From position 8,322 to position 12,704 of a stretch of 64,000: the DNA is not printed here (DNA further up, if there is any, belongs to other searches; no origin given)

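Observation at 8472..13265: Giant RecQ-like helicase with two large unassigned domains, paired with a tail-anchored coiled-coil protein: candidate undescribed defence or genome-surveillance module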

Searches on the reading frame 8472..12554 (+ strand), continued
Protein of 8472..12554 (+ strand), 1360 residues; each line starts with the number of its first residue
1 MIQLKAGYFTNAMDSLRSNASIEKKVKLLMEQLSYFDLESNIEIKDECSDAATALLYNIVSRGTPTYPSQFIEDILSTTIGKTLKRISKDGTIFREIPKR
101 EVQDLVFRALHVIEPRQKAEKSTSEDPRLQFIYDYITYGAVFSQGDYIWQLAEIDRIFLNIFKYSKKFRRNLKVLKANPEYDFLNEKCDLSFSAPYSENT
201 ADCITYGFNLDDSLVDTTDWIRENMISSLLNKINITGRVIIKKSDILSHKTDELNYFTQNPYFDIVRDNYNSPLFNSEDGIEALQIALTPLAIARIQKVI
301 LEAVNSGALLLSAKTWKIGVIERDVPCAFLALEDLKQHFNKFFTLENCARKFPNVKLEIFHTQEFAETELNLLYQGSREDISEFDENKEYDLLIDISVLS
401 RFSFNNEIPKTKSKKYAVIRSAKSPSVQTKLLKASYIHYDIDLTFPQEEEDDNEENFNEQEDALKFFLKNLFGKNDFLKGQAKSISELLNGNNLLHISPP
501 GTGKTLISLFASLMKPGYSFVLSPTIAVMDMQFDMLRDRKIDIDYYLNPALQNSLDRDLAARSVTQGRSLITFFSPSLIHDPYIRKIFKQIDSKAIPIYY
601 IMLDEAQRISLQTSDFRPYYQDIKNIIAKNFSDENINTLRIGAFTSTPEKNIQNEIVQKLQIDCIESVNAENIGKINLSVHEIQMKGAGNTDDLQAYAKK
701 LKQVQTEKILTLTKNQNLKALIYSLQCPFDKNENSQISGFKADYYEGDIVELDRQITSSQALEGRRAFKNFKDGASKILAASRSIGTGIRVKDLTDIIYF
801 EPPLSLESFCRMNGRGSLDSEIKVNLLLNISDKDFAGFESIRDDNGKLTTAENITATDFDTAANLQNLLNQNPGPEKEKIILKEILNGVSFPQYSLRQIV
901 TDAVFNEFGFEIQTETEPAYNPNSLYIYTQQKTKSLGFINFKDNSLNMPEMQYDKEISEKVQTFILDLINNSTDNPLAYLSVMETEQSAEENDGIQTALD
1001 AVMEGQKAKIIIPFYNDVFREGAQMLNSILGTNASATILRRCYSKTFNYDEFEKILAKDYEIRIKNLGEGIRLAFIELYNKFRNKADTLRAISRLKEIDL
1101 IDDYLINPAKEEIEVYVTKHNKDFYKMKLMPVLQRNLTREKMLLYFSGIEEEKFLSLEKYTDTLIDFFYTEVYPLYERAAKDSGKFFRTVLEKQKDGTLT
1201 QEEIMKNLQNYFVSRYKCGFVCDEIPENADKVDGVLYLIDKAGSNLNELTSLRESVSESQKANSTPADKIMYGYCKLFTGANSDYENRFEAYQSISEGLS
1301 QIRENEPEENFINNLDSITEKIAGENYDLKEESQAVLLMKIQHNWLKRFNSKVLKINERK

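Call 15: find_encoding_contigs(protein=P0046, flank=10000, max_places=2)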
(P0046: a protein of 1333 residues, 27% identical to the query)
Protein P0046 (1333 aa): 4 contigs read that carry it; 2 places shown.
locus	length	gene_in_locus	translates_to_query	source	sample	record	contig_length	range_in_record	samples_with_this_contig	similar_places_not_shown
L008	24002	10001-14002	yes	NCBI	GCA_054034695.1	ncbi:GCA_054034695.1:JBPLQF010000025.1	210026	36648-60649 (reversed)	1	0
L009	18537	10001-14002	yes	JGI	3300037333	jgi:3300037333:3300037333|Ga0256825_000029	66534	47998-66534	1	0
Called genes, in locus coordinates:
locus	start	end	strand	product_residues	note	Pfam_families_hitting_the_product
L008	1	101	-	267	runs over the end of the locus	PF00142:Fer4_NifH (weak), PF01656:CbiA, PF02374:ArsA_ATPase, PF06564:CBP_BcsQ, PF09140:MipZ (faint), PF10609:ParA (weak), PF13614:AAA_31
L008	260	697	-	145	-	-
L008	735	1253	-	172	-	-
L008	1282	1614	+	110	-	PF02575:YbaB_DNA_bd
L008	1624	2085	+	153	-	-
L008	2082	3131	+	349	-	PF03702:AnmK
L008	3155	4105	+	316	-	PF00389:2-Hacid_dh, PF07991:KARI_N (faint), PF02826:2-Hacid_dh_C, PF00670:AdoHcyase_NAD (weak)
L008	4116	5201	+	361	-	PF03739:LptF_LptG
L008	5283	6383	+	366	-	PF01966:HD, PF13286:HD_assoc (faint)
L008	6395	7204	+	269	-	PF14237:GYF_2, PF04505:CD225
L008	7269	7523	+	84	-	-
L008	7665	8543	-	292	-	-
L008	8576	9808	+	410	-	PF17116:T9SS_plug_1st, PF16561:AMPK1_CBM (faint)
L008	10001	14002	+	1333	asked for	-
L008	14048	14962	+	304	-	-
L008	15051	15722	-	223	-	PF00005:ABC_tran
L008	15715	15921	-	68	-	-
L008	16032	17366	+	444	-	PF03435:Sacchrp_dh_NADP, PF16653:Sacchrp_dh_C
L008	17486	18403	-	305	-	PF10988:DUF2807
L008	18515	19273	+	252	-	PF08501:Shikimate_dh_N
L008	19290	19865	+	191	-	PF02698:DUF218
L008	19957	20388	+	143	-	-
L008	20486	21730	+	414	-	-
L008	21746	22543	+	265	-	-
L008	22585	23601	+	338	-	PF00491:Arginase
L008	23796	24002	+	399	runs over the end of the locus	PF00155:Aminotran_1_2, PF00266:Aminotran_5, PF01041:DegT_DnrJ_EryC1 (weak)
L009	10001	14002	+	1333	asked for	-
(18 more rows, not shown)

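Call 16: find_encoding_contigs(protein=P0078, flank=10000, max_places=2)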
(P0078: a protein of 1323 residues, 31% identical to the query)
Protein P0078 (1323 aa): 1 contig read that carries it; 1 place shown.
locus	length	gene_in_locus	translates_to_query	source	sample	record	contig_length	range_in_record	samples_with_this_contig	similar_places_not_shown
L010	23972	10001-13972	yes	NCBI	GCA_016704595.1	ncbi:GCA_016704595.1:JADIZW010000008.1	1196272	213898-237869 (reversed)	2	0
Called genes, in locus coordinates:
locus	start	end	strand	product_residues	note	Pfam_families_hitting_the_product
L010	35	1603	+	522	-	PF03235:GmrSD_N, PF07510:GmrSD_C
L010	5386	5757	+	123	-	-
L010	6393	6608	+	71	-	-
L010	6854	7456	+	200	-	-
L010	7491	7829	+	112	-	-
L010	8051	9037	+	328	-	-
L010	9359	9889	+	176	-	-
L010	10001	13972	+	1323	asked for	PF00270:DEAD, PF00271:Helicase_C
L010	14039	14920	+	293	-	-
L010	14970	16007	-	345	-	PF13280:WYL, PF25583:WCX (weak)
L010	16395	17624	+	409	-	PF00078:RVT_1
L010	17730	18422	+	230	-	PF22561:HisKin-conflict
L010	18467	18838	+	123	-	PF22561:HisKin-conflict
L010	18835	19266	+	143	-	-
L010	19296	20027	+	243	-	PF22563:iREC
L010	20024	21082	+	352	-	PF00072:Response_reg (faint)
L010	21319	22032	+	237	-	PF05970:PIF1 (weak), PF13245:AAA_19, PF13604:AAA_30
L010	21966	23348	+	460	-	PF13538:UvrD_C_2, PF22721:TBP-TOTE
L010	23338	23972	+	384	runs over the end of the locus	PF22860:DUF7017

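Call 21: find_related_loci(query=A1, collection=genome_contigs, flank=10000)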
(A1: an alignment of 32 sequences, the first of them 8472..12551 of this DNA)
Query A1 (1360 aa) in genome_contigs; peptide patterns used: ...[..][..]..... (x = any residue, [..] = any of these).
57 stretches matched a pattern; 56 encode a relative of the query (tblastn E <= 1e-3); 56 distinct loci.
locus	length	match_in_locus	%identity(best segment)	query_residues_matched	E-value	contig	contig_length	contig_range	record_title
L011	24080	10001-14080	97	1-1360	0e+0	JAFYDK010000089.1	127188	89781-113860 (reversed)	MAG: Bacteroidales bacterium isolate RGIG6989 Sheep_Rumen.Co__c2722429, whole genome shotgun sequence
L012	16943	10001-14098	65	1-1357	0e+0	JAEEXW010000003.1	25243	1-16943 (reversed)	MAG: Bacteroidales bacterium isolate Tb.RUG.530 NODE_7911_length_25243_cov_0.848423, whole genome shotgun sequence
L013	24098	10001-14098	66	1-1358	0e+0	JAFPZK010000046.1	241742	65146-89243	MAG: Bacteroidales bacterium isolate RGIG1614 Goat_Abomasum.Co__c1447060, whole genome shotgun sequence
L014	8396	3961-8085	57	1-1358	0e+0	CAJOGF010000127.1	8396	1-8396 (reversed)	uncultured Bacteroidales bacterium isolate Red_deer_3_mag_163 genome assembly, contig: scaffold_15866, whole genome shot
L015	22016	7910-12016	56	2-1356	0e+0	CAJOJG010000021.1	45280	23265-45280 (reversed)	uncultured Bacteroidales bacterium isolate Red_deer_4_mag_215 genome assembly, contig: scaffold_1013, whole genome shotg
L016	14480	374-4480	56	2-1356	0e+0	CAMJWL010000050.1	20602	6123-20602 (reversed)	MAG: uncultured Bacteroidales bacterium isolate SRR12081303_bin.90_metaWRAP_v1.3_MAG genome assembly, contig: ERZ1228976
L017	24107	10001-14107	64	1-1358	0e+0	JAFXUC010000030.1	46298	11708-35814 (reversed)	MAG: Bacteroidales bacterium isolate RGIG6747 Sheep_Rumen-3__c289997, whole genome shotgun sequence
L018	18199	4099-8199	56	2-1356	0e+0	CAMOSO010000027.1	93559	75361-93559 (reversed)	MAG: uncultured Bacteroidales bacterium isolate SRR873609_bin.80_metaWRAP_v1.3_MAG genome assembly, contig: ERZ1756109_1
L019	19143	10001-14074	66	1-1358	0e+0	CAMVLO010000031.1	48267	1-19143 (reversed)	MAG TPA_asm: uncultured Bacteroidales bacterium isolate SRR8387717_bin.14_metaWRAP_v1.3_MAG genome assembly, contig: ERZ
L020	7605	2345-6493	29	1-1359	6e-150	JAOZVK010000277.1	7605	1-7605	MAG: Bacteroidales bacterium isolate GMC9.metabat2.98 GMC9_4714_length_7605_cov_18.078808, whole genome shotgun sequence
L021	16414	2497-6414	28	1-1355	9e-143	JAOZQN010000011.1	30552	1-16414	MAG: Bacteroidales bacterium isolate GMC5.concoct.141 GMC5_261_length_30552_cov_11.781847, whole genome shotgun sequence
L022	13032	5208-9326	29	1-1355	7e-141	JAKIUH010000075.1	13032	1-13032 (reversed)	MAG: Bacteroidales bacterium isolate D100SM.bin.13 NODE_1803_length_13032_cov_2.911430, whole genome shotgun sequence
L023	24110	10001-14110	28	1-1350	8e-136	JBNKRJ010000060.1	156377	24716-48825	MAG: Bacteroidales bacterium isolate B1B2.bin.6.orig k141_2126843, whole genome shotgun sequence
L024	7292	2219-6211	29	1-1356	8e-136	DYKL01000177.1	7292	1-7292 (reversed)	MAG TPA_asm: Acetofilamentum sp. isolate SulCav_AS07-7_31_71 SulCav_AS07_7_9612_length_7292_cov_39_940030, whole genome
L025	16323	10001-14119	28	1-1355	4e-132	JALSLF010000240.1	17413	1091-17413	MAG: Bacteroidales bacterium isolate 355-202_metabat1_scaf2bin.065_VB 355-202_scaffold_2249_c1, whole genome shotgun seq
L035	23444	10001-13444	25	2-1125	1e-79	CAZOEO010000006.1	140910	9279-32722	MAG TPA_asm: uncultured Candidatus Competibacteraceae bacterium isolate SRP285395_co1_25 genome assembly, contig: NODE_8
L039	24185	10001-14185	24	1-1355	2e-80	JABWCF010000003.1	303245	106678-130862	MAG: Flavobacteriales bacterium isolate MAG_49 scaffold_34, whole genome shotgun sequence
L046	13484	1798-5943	28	19-1355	4e-68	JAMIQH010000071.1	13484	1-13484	MAG: Bacteroidota bacterium isolate RA_AS_metabat.63 k201_979695, whole genome shotgun sequence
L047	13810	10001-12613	26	3-835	5e-66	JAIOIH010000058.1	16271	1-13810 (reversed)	MAG: Flavobacteriales bacterium isolate MAG_25 contig_175931, whole genome shotgun sequence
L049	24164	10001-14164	23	1-1355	5e-81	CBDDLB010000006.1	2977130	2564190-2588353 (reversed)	MAG: Bacteroidales bacterium isolate 5b4c7415-97b6-4acf-9de4-4614e48eac80 genome assembly, contig: contig_6, whole genom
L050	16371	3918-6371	26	1-821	9e-64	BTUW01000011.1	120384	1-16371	MAG: Chlorobiota bacterium AMX-MBFR-49 DNA, sequence11, whole genome shotgun sequence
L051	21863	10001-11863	27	2-620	5e-63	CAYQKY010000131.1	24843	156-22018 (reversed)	MAG TPA_asm: uncultured Phaeodactylibacter sp. isolate SRP329715_co2_310 genome assembly, contig: NODE_4034_length_24843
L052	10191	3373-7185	27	1-1216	1e-60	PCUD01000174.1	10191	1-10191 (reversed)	MAG: Ignavibacteriales bacterium CG18_big_fil_WC_8_21_14_2_50_31_20 CG18_scaffold_2698_c, whole genome shotgun sequence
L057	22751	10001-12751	25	2-892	6e-60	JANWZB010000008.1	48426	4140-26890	MAG: Candidatus Kapaibacterium sp. isolate SKYG85 NODE_8_length_48426_cov_3.754162, whole genome shotgun sequence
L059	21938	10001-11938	25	3-673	5e-50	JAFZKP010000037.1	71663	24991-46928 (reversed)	MAG: Bacteroidales bacterium isolate RGIG7852 Water_buffalos_Reticulum-4__c678015, whole genome shotgun sequence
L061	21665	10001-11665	27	289-819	1e-44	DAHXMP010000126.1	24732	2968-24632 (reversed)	MAG TPA_asm: Bacteroidetes bacterium isolate clean1621 k141_1837470, whole genome shotgun sequence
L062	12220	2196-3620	29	1-457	2e-38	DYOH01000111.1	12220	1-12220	MAG TPA_asm: Acetofilamentum sp. isolate SulCav_GS09_5_5_36_149 SulCav_GS09_5_8557_length_12220_cov_79_272996, whole gen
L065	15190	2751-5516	26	274-1163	5e-27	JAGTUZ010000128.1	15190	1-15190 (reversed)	MAG: Bacteroidetes bacterium isolate SH-MAG111 SH-MAG111_contig_000128, whole genome shotgun sequence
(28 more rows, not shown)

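Call 59: search_protein_families(library=padloc, alignment_id=A6, max_evalue=1e-8)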
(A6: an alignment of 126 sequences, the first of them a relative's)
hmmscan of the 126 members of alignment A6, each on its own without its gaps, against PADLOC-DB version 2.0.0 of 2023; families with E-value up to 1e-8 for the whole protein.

A. member 1, L026:7801-9618:+ (606 aa): 2 families
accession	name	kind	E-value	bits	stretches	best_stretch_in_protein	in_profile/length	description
PDLC04135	mad3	-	3.5e-35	120.3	1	495-593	253-359/374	mads_3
PDLC04140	mad8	-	1.8e-09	35.6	0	383-565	15-235/314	mads_8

B. families by the number of members that match (of 126 scanned): 72 families (the first 25 are shown)
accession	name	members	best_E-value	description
PDLC04135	mad3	7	2.9e-98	mads_3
PDLC04140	mad8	7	1.7e-42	mads_8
PDLC00609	ZorB1|ZorB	2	1e-15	MotB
PDLC00651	ZorB3|ZorB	2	5.5e-14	MotB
PDLC00612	ZorB1|ZorB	2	3.4e-13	MotB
PDLC02980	AriA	2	2e-12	-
PDLC02567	DrmA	1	0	DrmA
PDLC02575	DrmA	1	0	DrmA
PDLC02571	DrmA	1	6.9e-220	DrmA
PDLC02577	DrmA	1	8.5e-214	DrmA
PDLC03634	MTase_III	1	7.2e-136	Type III methyltransferase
PDLC03649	REase_III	1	8.3e-120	Type III restriction enzyme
PDLC03647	REase_III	1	9e-120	Type III restriction enzyme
PDLC02568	DrmA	1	1.3e-119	DrmA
PDLC04475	PDC-M16A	1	4.5e-115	-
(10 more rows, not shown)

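Call 61: search_protein_families(library=padloc, alignment_id=A7, max_evalue=1e-8)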
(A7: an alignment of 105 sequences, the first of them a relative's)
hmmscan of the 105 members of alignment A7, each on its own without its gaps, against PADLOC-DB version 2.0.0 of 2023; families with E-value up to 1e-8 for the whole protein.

A. member 1, L047:2282-3142:+ (287 aa): 0 families

B. families by the number of members that match (of 105 scanned): 185 families (the first 25 are shown)
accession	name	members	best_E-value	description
PDLC02541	PglX|PglXI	1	0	PglXI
PDLC02482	BrxC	1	1.8e-283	BrxC-PglY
PDLC03346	MTase_II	1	1.8e-263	Type II methyltransferase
PDLC04788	PDC-S01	1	9.5e-162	-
PDLC00837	E1-E2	1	8.6e-153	E1-E2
PDLC00795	Cyclase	1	8.1e-108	oligonucleotide-cyclase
PDLC03234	MTase_II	1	4.7e-102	Type II methyltransferase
PDLC04786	PDC-S01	1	6.7e-97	-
PDLC02959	RT-Protease_XI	1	5.2e-96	single gene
PDLC02960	RT-Protease_XI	1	1.9e-95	single gene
PDLC02968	RT-Toprim_I-C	1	4.4e-90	single gene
PDLC02965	RT-Toprim_I-C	1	5.3e-90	single gene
PDLC03378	MTase_II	1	2.7e-88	Type II methyltransferase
PDLC00834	E1-E2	1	4.9e-87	E1-E2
PDLC02961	RT-TIR_XII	1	2.6e-86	single gene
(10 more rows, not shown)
